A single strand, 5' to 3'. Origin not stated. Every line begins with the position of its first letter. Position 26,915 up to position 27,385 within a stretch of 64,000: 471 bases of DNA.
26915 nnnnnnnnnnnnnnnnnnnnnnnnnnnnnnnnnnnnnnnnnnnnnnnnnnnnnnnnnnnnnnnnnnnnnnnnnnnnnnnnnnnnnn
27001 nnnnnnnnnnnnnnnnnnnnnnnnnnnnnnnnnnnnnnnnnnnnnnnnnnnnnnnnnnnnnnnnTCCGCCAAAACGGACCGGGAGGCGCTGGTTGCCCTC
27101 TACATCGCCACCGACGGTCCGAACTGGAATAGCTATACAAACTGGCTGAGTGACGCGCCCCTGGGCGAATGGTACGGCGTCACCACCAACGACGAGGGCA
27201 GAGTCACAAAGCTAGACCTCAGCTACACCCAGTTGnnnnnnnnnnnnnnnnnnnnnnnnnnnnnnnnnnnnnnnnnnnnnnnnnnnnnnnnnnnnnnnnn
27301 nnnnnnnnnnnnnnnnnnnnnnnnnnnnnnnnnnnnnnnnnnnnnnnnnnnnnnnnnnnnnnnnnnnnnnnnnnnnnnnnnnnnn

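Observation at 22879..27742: Tandem array of four paralogous surface lipoproteins built from plant-specific-type 24-residue LRRs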

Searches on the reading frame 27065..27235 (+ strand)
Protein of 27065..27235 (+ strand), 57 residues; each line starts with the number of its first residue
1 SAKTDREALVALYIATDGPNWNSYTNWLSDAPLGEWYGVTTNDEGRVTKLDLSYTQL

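Call 47: search_protein_families(library=pfam, proteins=[window:27065-27235:+], max_evalue=10)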
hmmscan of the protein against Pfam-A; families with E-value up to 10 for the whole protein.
seq(57 aa): 1 family
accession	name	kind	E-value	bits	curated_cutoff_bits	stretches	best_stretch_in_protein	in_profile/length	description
PF18805.7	LRR_10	-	0.0014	18.8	30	1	5-52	10-67/67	Leucine-rich repeat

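Call 69: search_protein_representatives(protein=window:27071-27229:+)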
Query: 53 residues. Proteins with E-value up to 0.001 (for the whole library): 12281; up to 1e-10: 4332; up to 1e-30: 541. The best 150 are listed.
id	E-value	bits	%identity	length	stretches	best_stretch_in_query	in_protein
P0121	2.0e-257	828.5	59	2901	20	2-51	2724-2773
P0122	4.0e-169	552.3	59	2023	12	3-51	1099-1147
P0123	4.7e-130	430.1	52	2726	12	2-51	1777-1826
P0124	1.3e-129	428.8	67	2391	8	2-50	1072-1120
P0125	1.5e-124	412.9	62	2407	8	1-51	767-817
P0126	9.4e-110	366.6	59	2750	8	2-50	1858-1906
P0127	2.6e-104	349.6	58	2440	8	2-51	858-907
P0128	7.6e-104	348.1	59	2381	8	2-51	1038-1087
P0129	1.0e-99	335.2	61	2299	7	3-50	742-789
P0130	7.7e-99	332.5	64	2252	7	2-51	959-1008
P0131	3.0e-98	330.7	63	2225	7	2-49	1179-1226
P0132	1.2e-96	325.6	67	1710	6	2-52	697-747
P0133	2.5e-95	321.5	57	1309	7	2-51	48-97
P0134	6.0e-90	304.7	58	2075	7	2-49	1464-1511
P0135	6.3e-90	304.6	64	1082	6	3-51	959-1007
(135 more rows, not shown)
